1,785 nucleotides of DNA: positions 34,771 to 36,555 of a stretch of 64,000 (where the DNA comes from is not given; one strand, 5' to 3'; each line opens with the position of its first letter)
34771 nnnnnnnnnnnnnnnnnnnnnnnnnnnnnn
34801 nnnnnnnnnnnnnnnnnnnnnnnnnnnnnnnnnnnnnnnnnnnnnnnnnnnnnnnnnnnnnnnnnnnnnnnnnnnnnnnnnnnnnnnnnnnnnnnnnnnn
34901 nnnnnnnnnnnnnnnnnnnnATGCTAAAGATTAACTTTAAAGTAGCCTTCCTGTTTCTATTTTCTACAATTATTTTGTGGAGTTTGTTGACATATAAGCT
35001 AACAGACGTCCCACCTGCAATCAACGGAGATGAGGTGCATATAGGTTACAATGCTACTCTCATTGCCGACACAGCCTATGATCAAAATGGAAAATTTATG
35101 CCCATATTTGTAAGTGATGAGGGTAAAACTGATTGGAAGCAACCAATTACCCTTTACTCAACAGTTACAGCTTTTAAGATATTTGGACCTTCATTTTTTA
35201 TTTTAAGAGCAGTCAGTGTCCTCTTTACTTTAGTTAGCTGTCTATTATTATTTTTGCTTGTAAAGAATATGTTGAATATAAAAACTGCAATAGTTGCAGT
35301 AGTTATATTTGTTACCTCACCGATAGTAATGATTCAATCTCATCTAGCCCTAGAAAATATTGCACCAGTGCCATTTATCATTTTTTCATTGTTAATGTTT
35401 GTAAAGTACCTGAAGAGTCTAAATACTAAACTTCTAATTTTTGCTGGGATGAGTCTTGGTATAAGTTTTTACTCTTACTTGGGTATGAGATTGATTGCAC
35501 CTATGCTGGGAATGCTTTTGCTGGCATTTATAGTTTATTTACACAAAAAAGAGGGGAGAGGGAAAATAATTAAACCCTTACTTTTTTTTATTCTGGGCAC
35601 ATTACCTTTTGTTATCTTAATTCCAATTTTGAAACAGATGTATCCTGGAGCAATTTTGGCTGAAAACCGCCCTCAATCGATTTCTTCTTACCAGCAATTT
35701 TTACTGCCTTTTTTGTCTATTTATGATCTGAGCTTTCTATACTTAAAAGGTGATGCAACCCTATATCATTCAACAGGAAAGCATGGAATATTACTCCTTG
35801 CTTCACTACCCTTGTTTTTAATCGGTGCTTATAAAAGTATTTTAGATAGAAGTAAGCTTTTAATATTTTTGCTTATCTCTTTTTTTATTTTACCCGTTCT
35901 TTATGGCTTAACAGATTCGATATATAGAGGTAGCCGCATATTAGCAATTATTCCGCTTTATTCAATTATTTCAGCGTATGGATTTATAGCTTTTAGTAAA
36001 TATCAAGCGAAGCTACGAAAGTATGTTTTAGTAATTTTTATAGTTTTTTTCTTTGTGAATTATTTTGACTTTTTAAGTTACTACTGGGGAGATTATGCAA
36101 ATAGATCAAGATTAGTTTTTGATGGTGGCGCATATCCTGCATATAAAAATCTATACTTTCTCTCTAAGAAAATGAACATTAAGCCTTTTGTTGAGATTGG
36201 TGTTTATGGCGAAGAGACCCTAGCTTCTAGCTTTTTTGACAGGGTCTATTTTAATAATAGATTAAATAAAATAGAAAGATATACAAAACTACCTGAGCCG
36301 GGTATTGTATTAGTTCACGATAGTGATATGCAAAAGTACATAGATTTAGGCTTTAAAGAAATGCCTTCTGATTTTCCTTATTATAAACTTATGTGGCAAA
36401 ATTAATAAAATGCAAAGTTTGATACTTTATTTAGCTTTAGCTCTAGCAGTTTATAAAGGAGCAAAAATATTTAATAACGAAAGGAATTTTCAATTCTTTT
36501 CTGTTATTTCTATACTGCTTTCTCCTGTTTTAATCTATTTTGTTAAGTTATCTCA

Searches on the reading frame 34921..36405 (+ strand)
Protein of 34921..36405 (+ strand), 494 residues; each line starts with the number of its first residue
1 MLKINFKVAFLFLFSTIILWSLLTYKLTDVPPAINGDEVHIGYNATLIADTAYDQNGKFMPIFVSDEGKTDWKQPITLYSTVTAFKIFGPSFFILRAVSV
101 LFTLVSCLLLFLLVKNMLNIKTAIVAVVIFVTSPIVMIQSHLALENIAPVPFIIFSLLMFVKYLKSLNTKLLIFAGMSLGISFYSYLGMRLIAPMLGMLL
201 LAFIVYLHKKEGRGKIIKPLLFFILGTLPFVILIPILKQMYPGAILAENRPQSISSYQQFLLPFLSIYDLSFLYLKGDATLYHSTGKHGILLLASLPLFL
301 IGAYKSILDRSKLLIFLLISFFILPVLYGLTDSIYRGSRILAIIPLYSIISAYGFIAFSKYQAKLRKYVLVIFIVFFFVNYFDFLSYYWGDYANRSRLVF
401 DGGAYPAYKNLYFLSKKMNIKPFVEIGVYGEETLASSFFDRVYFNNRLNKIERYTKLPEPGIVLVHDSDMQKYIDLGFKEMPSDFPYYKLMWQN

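Call 10: search_protein_families(library=pfam, proteins=[window:34921-36405:+], max_evalue=0.01)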
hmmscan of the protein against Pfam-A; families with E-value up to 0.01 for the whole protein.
window:34921-36405:+ (494 aa): 2 families
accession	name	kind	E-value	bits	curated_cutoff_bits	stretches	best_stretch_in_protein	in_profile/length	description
PF13231.12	PMT_2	-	1.5e-12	48.5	26.1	1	75-237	4-158/160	Dolichyl-phosphate-mannose-protein mannosyltransferase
PF02366.24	PMT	-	2e-07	31.3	22.7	1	22-233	9-233/245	Dolichyl-phosphate-mannose-protein mannosyltransferase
